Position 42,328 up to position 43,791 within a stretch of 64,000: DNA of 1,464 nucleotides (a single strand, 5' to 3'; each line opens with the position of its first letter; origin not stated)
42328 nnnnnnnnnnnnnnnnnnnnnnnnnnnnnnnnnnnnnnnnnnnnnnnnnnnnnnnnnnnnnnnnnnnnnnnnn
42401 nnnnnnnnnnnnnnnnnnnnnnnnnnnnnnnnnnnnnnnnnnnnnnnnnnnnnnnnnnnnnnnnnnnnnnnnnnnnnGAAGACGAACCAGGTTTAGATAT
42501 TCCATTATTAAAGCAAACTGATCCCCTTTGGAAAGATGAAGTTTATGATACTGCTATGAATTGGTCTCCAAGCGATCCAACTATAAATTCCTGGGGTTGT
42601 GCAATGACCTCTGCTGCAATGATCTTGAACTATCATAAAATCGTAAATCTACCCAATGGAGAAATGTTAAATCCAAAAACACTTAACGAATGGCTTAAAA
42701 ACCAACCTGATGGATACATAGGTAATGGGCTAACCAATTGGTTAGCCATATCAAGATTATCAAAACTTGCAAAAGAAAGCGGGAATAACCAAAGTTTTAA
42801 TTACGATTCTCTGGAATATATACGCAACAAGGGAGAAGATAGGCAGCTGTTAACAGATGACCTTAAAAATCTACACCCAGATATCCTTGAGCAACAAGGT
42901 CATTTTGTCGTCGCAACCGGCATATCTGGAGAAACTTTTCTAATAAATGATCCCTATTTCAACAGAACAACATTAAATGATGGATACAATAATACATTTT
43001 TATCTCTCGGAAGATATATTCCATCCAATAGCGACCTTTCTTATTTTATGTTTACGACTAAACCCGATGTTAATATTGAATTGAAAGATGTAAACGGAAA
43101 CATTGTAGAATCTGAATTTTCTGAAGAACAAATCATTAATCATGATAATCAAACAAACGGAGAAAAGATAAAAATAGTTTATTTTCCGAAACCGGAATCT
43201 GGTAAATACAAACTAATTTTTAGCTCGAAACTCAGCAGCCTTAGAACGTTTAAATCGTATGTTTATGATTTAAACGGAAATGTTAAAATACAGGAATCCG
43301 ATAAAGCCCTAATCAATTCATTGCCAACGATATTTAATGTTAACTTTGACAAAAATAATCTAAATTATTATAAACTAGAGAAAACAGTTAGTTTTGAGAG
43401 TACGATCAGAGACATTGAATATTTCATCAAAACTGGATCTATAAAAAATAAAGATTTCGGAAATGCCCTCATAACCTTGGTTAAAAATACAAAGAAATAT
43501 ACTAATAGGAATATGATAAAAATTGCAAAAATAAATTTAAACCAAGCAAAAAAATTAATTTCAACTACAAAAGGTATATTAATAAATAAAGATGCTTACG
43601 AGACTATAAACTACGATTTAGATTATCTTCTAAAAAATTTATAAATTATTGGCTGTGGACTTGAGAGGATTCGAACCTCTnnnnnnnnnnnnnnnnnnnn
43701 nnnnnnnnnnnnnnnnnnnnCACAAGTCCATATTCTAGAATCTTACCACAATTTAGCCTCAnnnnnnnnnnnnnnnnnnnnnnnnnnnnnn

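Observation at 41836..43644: Secreted lectin-fold + C39-like cysteine peptidase two-domain protein at the island edge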

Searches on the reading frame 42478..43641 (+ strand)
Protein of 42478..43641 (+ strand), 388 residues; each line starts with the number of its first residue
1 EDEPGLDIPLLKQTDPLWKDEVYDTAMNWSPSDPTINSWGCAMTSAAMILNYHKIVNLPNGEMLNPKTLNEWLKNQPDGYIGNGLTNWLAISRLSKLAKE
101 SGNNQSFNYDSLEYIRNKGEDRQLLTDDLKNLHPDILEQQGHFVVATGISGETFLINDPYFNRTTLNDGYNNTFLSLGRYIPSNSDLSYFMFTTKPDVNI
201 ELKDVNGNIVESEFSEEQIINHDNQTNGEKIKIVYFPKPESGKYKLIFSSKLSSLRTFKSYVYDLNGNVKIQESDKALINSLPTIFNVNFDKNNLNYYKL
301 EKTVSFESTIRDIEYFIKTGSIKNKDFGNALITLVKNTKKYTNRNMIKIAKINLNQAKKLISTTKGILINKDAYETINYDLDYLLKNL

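Call 37: predict_structure(alignment_id=A2)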
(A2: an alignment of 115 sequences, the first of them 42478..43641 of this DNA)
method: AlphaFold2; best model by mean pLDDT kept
length: 388 residues; sequences in the alignment: 115
mean_pLDDT: 95.9   pTM: 0.91
mean pLDDT of the five models: 95.9, 95.6, 95.5, 95.5, 95.4
residues with pLDDT >= 90: 363; 70-90: 22; 50-70: 2; < 50: 1
segments of 3 or more residues with pLDDT < 50: none
pLDDT, mean of each block of 10 residues (from residue 1): 81 98 96 97 98 98 98 98 96 98 97 95 97 97 97 97 97 97 95 95 93 80 88 94 97 96 98 94 97 98 97 98 98 98 98 98 98 97 98
secondary structure, 60 per line:
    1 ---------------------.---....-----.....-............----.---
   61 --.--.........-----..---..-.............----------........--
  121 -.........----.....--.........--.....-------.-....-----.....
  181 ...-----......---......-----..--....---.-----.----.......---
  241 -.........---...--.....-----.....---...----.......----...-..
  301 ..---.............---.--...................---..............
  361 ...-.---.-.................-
elements in order: H26-29 H36-39 H41-52 H66-74 H88-100 E111-118 H122-130 E135-139 E142-150 E153-157 H167-170 E176-183 E189-194 E198-203 E213-216 E231-237 E242-250 E254-256 E259-263 E269-273 E277-279 E284-290 E299-302 H306-318 H325-343 H347-363 H371-387

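Call 46: find_related_loci(query=A2, collection=genome_contigs, flank=8000)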
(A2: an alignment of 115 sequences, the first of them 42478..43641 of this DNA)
Query A2 (388 aa) in genome_contigs; peptide patterns used: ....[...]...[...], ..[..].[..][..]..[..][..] (x = any residue, [..] = any of these).
180 stretches matched a pattern; 113 encode a relative of the query (tblastn E <= 1e-3); the best 80 are kept; 80 distinct loci.
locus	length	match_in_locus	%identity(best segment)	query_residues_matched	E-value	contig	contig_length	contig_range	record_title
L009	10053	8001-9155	50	4-388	3e-115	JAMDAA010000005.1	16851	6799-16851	MAG: Patescibacteria group bacterium isolate FK_Sedi_B_Bin.274 NODE_12566_length_16851_cov_21.3728, whole genome shotgun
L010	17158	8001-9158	47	6-388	1e-107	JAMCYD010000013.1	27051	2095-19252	MAG: Patescibacteria group bacterium isolate FK_Sedi_B_Bin.369 NODE_5606_length_27051_cov_66.4025, whole genome shotgun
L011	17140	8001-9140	45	6-387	9e-102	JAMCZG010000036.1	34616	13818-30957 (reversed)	MAG: Patescibacteria group bacterium isolate FK_Sedi_B_Bin.314 NODE_3615_length_34616_cov_4.44959, whole genome shotgun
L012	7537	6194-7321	47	11-386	4e-101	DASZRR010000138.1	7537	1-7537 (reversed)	MAG TPA_asm: Patescibacteria group bacterium isolate SMAG_U6029 k141_1163133, whole genome shotgun sequence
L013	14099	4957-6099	45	6-384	3e-100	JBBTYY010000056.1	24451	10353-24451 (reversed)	MAG: Patescibacteria group bacterium isolate H52-bin050_1 H52_bin050_1_000000000056, whole genome shotgun sequence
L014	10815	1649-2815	44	2-386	2e-98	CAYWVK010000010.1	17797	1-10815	MAG TPA_asm: uncultured Gammaproteobacteria bacterium isolate SRP192927_co6_216 genome assembly, contig: NODE_7106_lengt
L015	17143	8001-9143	45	6-388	7e-98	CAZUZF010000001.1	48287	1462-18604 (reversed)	MAG TPA_asm: uncultured Gammaproteobacteria bacterium isolate binchicken_co38_1268 genome assembly, contig: NODE_1600_le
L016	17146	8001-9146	44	6-384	1e-96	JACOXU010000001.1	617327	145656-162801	MAG: Candidatus Levyibacteriota bacterium isolate NC_groundwater_161_Ag_S-0.1um_37_19 S4_GD2017_2_S1_scaffold_10, whole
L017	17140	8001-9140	44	6-388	1e-94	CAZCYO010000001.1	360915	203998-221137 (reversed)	MAG TPA_asm: uncultured Gammaproteobacteria bacterium isolate SRP278252_co1_715 genome assembly, contig: NODE_11_length_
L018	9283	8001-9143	45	6-388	2e-94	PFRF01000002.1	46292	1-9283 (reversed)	MAG: Candidatus Levybacteria bacterium CG_4_9_14_0_2_um_filter_35_21 CG_4_9_14_0.2_um_filter_scaffold_271_c, whole genom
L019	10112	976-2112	45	6-388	6e-93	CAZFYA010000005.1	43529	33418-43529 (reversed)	MAG TPA_asm: uncultured Gammaproteobacteria bacterium isolate SRP239243_co2_396 genome assembly, contig: NODE_1126_lengt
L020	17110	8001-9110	44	6-377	5e-93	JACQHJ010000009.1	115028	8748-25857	MAG: Candidatus Levyibacteriota bacterium isolate NC_groundwater_1096_Ag_S2p5_37_166 S_2p5_S6_coassembly_k141_5103421, w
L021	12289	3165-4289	44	6-385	1e-92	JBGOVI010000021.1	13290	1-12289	MAG: Patescibacteria group bacterium isolate OBJ_0618_7090110_119 k141_9094874_length_13290_cov_11.2813, whole genome sh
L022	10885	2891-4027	42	6-388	5e-90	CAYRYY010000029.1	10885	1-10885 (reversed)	MAG TPA_asm: uncultured Gammaproteobacteria bacterium isolate SRP286056_co1_491 genome assembly, contig: NODE_7770_lengt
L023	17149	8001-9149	43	6-388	1e-89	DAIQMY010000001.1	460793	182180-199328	MAG TPA_asm: Candidatus Levyibacteriota bacterium isolate CTOTU2445 NODE_4_length_460793_cov_8.496773, whole genome shot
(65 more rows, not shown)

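Call 57: find_related_loci(query=A2, collection=viral_contigs, flank=5000)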
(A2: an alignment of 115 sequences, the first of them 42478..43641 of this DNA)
Query A2 (388 aa) in viral_contigs; peptide patterns used: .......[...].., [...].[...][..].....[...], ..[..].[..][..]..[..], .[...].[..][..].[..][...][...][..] (x = any residue, [..] = any of these).
57 stretches matched a pattern, but none encodes a relative of the query by tblastn (E <= 1e-3).

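Call 66: fold_search(model_id=the predicted structure, library=viral)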
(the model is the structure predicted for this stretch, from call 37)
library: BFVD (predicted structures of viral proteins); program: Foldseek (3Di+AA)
matches with E <= 10: 554; with E <= 0.001: 1
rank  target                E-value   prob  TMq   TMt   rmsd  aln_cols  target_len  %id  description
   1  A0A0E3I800            5.8e-04  1.00  0.29  0.24   5.3       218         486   16  Lysozyme [Synechococcus phage ACG-2014f]
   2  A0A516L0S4            6.4e-03  0.18  0.12  0.15  20.1       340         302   11  (no name in the UniProt tables at hand)
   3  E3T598                9.0e-03  0.91  0.19  0.21  13.8       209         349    9  Uncharacterized protein [Cafeteria roenbergensis virus (strain BV-PW1)]
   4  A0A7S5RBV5            2.1e-02  0.14  0.12  0.12  18.7       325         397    8  (no name in the UniProt tables at hand)
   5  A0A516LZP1            2.7e-02  0.15  0.14  0.16  18.2       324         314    8  (no name in the UniProt tables at hand)
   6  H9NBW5                4.5e-02  0.07  0.09  0.07  19.3       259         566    8  (no name in the UniProt tables at hand)
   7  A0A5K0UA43            4.7e-02  0.77  0.20  0.25   7.3       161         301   16  Uncharacterized protein (Fragment) [Yasminevirus sp. GU-2018]
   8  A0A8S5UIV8            5.0e-02  0.09  0.11  0.09  22.7       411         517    8  Uncharacterized protein [Myoviridae sp. ctu2j3]
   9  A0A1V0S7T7            6.7e-02  0.28  0.13  0.21  10.4       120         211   13  SWPV1-090 [Shearwaterpox virus]
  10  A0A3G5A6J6            7.0e-02  0.05  0.09  0.12  19.6       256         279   12  Alginate lyase [Hyperionvirus sp.]
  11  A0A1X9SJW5            8.4e-02  0.25  0.13  0.28   6.5        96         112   12  Uncharacterized protein [Sulfolobus islandicus rod-shaped virus 10]
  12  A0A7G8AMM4            8.9e-02  0.25  0.16  0.06  11.6       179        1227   10  (no name in the UniProt tables at hand)
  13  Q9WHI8                9.9e-02  0.33  0.11  0.04  14.3       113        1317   10  Envelope polyprotein [Walleye epidermal hyperplasia virus 1]
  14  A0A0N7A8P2            9.9e-02  0.05  0.11  0.10  17.3       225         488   11  (no name in the UniProt tables at hand)
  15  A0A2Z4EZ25            1.1e-01  0.14  0.14  0.14  11.2       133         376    9  (no name in the UniProt tables at hand)
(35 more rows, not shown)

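Call 71: search_protein_representatives(alignment_id=A2)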
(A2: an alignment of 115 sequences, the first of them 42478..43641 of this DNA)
Query: 115 sequences, 597 profile positions. Proteins with E-value up to 0.001 (for the whole library): 3926; up to 1e-10: 2149; up to 1e-30: 1050. The best 150 are listed.
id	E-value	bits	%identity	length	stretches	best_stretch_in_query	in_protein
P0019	3.9e-206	703.2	-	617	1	11-591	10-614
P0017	8.7e-204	695.4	-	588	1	18-592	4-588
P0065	7.2e-203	692.4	-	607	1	12-591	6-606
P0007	1.5e-201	688.0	-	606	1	7-591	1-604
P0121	8.6e-199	678.9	-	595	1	7-592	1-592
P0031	5.0e-196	669.8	-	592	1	7-592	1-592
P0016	1.7e-194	664.8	-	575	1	7-591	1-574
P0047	2.9e-193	660.7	-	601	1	8-591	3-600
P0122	1.2e-192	658.6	-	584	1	7-590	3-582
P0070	4.7e-191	653.4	-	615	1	8-590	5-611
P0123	2.2e-189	647.9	-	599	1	7-590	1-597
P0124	2.7e-188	644.3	-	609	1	7-592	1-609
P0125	2.0e-187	641.4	-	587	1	6-592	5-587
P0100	4.6e-187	640.2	-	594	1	7-592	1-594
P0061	1.7e-186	638.3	-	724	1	9-591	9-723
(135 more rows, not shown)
